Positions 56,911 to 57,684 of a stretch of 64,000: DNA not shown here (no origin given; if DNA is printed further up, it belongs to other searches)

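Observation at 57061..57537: PqqD-like peptide-chaperone domain fused in frame to a Tat-type signal and a 27-aa six-cysteine peptide with inhibitor-cystine-knot spacing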

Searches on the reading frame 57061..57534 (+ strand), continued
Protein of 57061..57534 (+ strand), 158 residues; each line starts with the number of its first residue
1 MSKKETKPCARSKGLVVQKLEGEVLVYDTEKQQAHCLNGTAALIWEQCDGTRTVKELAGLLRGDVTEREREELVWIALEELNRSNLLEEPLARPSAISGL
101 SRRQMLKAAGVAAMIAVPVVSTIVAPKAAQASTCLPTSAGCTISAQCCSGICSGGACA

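Call 43: fold_search(model_id=the predicted structure, library=pdb)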
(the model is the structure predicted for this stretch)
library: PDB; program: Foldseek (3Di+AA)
matches with E <= 10: 483; with E <= 0.001: 2
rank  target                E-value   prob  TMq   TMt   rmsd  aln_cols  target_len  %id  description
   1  5v1u_B                3.8e-04  1.00  0.44  0.76   2.1        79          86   19  TbiB1 in Complex with the TbiA(beta) Leader Peptide (released 2018-09-05)
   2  5v1u_A                6.7e-04  1.00  0.44  0.78   2.1        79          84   19  TbiB1 in Complex with the TbiA(beta) Leader Peptide (released 2018-09-05)
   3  5v1v_A                1.7e-03  1.00  0.47  0.80   2.1        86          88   17  TbiB1 in Complex with the TbiA(alpha) Leader Peptide (released 2018-09-05)
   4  5v1u_D                9.3e-03  1.00  0.44  0.77   2.4        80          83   19  TbiB1 in Complex with the TbiA(beta) Leader Peptide (released 2018-09-05)
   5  8vpo                  1.1e-02  1.00  0.41  0.16   6.8        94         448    7  X-Ray Crystal Structure of TigE from Paramaledivibacter caminithermalis (released 2024-02-07)
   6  5v1u_C                1.2e-02  1.00  0.43  0.75   2.3        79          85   19  TbiB1 in Complex with the TbiA(beta) Leader Peptide (released 2018-09-05)
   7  6jx3_B                1.3e-02  1.00  0.46  0.80   2.3        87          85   20  Lasso peptide synthetase B1 complexed with the leader peptide (released 2019-06-26)
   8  8hkr_B                2.4e-02  0.99  0.36  0.16   5.5        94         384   18  Crystal Structure of Histone H3 Lysine 79 (H3K79) Methyltransferase Rv2067c from Mycobacterium tuberculosis (released 2023-10-18)
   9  5sxy_MODEL_1_A        5.3e-02  0.99  0.42  0.66   2.6        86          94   21  The solution NMR structure for the PqqD truncation of Methylobacterium extorquens PqqCD representing a functio (released 2017-05-24)
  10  8hkr_A                5.3e-02  0.97  0.35  0.16   5.6        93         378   17  Crystal Structure of Histone H3 Lysine 79 (H3K79) Methyltransferase Rv2067c from Mycobacterium tuberculosis (released 2023-10-18)
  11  4v1t_B                6.4e-02  0.97  0.38  0.09   5.0        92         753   21  Heterocyclase in complex with substrate and Cofactor (released 2015-01-14)
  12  4v1v_A                7.8e-02  0.85  0.36  0.09  11.3       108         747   19  Heterocyclase in complex with substrate and Cofactor (released 2015-01-14)
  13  4v1u_B                1.1e-01  0.90  0.35  0.09   4.4        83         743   23  Heterocyclase in complex with substrate and Cofactor (released 2015-01-14)
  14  5lq4_A                1.4e-01  0.87  0.34  0.14   3.5        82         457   16  The Structure of ThcOx, the First Oxidase Protein from the Cyanobactin Pathways (released 2016-11-09)
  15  5why_B                1.4e-01  0.85  0.35  0.15   7.4        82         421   20  Structural Insights into Thioether Bond Formation in the Biosynthesis of Sactipeptides (released 2017-07-26)
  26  1hvw_MODEL_1_A        9.5e-01  0.98  0.16  0.85   0.8        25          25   40  HAIRPINLESS MUTANT OF OMEGA-ATRACOTOXIN-HV1A (released 2001-01-17)
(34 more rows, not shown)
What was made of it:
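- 57088..57330 (+): PqqD/RRE domain, aa 10-90 (three strands then three helices; predicted cytoplasmic). Foldseek best hits are TbiB1 5v1u/5v1v (TM 0.76-0.80, rmsd 2.1 A), 6jx3 and PqqD 5sxy (call 43).
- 57454..57534 (+): 27-aa core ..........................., aa 132-158; six Cys; no charged residue. The full-length model's tail superposes on omega-atracotoxin 1hvw (rmsd 0.8 A over 25 columns; call 43).
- On PqqD/RRE domain (PF05402): TM 0.76-0.80 to TbiB1, rmsd 2.1 A (call 43).
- Closest known: Phosphorylated/glycosylated lasso peptides. Same: These are the closest solved folds to the N-terminal domain (call 43).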

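Call 45: search_protein_families(library=ncbifam, alignment_id=A3, max_evalue=0.01)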
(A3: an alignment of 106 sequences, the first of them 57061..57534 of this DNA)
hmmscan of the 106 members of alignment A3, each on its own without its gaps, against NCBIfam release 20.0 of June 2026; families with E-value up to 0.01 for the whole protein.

A. member 1, window:57061-57534:+ (158 aa): 4 families
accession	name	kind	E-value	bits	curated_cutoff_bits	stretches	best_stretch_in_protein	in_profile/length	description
TIGR02811.1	formate_TAT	hypoth_equivalog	0.00064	20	48.45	1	98-132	7-41/66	formate dehydrogenase region TAT target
TIGR04248.1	SCM_PqqD_rel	equivalog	0.0011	19.1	100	1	24-65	16-57/84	SynChlorMet cassette protein ScmD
TIGR03859.1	PQQ_PqqD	equivalog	0.0045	16.8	46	1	34-63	26-55/81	pyrroloquinoline quinone biosynthesis peptide chaperone PqqD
TIGR04353.1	PqqD_rel_X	equivalog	0.0094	16.9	35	0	21-87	2-73/74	HPr-rel-A system PqqD family peptide chaperone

B. families by the number of members that match (of 106 scanned): 14 families
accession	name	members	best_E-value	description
TIGR04248.1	SCM_PqqD_rel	89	3e-07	SynChlorMet cassette protein ScmD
TIGR03859.1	PQQ_PqqD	77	1.5e-06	pyrroloquinoline quinone biosynthesis peptide chaperone PqqD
TIGR04353.1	PqqD_rel_X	46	4.2e-06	HPr-rel-A system PqqD family peptide chaperone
TIGR02811.1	formate_TAT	44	0.00022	formate dehydrogenase region TAT target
NF002535.0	PRK02079.1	41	8.1e-05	pyrroloquinoline quinone biosynthesis peptide chaperone PqqD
TIGR01409.1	TAT_signal_seq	10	0.0004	twin-arginine translocation signal domain-containing protein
NF033536.1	lasso_PqqD_Bac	8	1.8e-05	lasso peptide biosynthesis PqqD family chaperone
NF050149.1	RiPP_bind_ApyI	8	0.0007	RiPP maturation protein ApyI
NF008853.0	PRK11891.1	2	0.0022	aspartate carbamoyltransferase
NF047899.1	DACBindInsig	1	0.0011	diacylglycerol-binding protein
NF041824.1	daptide_HExxH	1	0.0012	daptide biosynthesis intramembrane metalloprotease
NF007907.0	PRK10618.1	1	0.0045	phosphotransferase RcsD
TIGR04302.1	geo_PqqD_fam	1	0.0092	GeoRSP system PqqD family peptide chaperone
NF000539.0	plantaricin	1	0.0095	plantaricin C family lantibiotic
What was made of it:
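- On HPr-rel-A system PqqD (TIGR04353): Best family member E 4.2e-6; 46/106 hit at E<=0.01 (call 45).
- TIGR02811, a Tat target, is hit by 44/106 members (call 45).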

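Call 46: find_encoding_contigs(protein=P0002, flank=10000, max_places=2)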
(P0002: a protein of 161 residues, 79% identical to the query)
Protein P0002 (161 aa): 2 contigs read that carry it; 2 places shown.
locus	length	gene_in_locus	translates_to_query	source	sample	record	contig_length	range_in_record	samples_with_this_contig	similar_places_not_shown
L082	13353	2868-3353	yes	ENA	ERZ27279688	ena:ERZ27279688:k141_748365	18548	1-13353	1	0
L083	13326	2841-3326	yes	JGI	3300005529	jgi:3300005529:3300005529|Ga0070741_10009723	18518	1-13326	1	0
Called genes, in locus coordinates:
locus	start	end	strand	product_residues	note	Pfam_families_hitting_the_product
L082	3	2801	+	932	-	?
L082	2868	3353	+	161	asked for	PF05402:PqqD (weak)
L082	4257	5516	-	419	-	PF00872:Transposase_mut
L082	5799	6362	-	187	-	PF00440:TetR_N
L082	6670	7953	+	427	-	PF00657:Lipase_GDSL, PF13472:Lipase_GDSL_2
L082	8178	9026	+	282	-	PF12833:HTH_18, PF00165:HTH_AraC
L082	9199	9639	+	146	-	PF12893:Lumazine_bd_2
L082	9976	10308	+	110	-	PF03551:PadR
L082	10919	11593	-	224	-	PF00975:Thioesterase, PF00561:Abhydrolase_1 (faint)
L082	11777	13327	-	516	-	PF18456:CmlA_N, PF00753:Lactamase_B (weak), PF13483:Lactamase_B_3, PF12706:Lactamase_B_2 (weak)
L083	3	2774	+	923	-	?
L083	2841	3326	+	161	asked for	PF05402:PqqD (weak)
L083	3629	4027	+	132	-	PF03551:PadR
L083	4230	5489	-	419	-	PF00872:Transposase_mut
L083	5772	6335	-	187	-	PF00440:TetR_N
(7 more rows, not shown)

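Call 47: find_encoding_contigs(protein=P0026, flank=10000, max_places=2)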
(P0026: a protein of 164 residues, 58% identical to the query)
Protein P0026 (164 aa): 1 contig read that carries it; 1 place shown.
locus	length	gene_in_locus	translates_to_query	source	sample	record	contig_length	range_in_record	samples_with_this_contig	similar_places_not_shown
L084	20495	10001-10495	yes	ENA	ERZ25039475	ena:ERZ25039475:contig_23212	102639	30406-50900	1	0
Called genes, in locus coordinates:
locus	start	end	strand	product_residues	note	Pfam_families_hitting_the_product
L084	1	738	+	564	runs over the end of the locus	PF01364:Peptidase_C25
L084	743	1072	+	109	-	PF01364:Peptidase_C25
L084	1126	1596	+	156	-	PF05402:PqqD (weak)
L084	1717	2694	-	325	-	-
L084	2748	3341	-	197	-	PF08281:Sigma70_r4_2 (faint)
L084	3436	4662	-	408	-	PF12770:CHAT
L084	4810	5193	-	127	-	-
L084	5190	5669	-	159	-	-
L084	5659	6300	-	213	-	PF13358:DDE_3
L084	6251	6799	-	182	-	PF13518:HTH_28 (faint), PF13565:HTH_32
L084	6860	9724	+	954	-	PF01364:Peptidase_C25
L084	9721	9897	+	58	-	PF01364:Peptidase_C25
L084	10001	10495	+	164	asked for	PF05402:PqqD (weak)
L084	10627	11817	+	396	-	PF07494:Reg_prop (faint)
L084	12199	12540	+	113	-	-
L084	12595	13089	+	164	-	PF07495:Y_Y_Y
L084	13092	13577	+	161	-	PF02518:HATPase_c (weak)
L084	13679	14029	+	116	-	PF05635:23S_rRNA_IVP, PF22296:bAvd (weak)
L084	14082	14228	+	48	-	-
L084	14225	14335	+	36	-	-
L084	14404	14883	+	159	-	PF00072:Response_reg, PF00196:GerE, PF08281:Sigma70_r4_2 (weak)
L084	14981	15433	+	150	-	PF00072:Response_reg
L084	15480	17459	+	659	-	PF13884:Peptidase_S74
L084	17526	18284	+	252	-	-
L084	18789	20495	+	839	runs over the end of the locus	PF01364:Peptidase_C25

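Call 48: find_encoding_contigs(protein=P0013, flank=10000, max_places=2)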
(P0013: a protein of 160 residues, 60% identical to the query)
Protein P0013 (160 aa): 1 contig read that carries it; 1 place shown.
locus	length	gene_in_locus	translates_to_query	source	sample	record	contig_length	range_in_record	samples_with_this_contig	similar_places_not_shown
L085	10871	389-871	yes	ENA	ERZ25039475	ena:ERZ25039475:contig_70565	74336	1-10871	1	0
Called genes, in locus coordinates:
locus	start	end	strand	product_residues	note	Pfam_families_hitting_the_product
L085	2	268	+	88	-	?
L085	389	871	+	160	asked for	PF05402:PqqD (weak)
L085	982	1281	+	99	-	-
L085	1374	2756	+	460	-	PF13385:Laminin_G_3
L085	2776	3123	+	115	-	-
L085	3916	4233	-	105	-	-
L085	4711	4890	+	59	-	-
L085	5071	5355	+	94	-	-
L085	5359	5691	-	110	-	-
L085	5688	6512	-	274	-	-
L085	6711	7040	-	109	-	PF00072:Response_reg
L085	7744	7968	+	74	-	-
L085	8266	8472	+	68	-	-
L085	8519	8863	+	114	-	-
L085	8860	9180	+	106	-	PF06210:DUF1003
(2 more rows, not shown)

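Call 59: search_protein_representatives(alignment_id=A3)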
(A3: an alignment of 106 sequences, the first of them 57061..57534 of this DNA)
Query: 106 sequences, 159 profile positions. Proteins with E-value up to 0.001 (for the whole library): 10584; up to 1e-10: 5816; up to 1e-30: 1808. The best 150 are listed.
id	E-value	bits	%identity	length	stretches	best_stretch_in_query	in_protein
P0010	2.1e-67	242.1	-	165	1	2-159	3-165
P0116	1.5e-64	232.8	-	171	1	2-156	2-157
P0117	2.3e-63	229.0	-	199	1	4-159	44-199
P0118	8.1e-62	223.9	-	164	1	4-158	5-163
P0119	7.9e-61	220.7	-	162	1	2-159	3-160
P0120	9.4e-61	220.4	-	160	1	3-159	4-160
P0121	4.9e-60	218.1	-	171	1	2-158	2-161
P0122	1.6e-59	216.4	-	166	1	5-155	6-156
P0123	4.5e-59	215.0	-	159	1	4-159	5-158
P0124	1.0e-57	210.6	-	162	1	5-158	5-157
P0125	1.5e-56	206.8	-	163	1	3-154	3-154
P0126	4.7e-56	205.2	-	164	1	4-159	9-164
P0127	4.9e-56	205.1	-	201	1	7-158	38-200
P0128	1.1e-54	200.7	-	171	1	5-157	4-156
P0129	1.9e-54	199.9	-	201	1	4-156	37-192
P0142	1.6e-51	190.4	-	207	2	3-159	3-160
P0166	5.2e-49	182.3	-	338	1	6-158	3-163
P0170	7.9e-49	181.7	-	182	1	6-150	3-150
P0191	5.9e-48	178.8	-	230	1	8-154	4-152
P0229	1.7e-46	174.1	-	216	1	7-158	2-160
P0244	4.5e-46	172.7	-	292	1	5-155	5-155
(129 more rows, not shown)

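Call 61: find_encoding_contigs(protein=P0229, flank=10000, max_places=3)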
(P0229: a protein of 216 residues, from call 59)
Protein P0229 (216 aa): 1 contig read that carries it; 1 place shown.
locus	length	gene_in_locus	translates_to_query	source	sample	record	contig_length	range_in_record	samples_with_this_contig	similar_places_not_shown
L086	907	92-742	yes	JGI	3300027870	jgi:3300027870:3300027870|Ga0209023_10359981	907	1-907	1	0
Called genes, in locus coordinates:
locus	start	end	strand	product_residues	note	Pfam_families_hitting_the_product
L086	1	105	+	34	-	?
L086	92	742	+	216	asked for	PF05402:PqqD (weak)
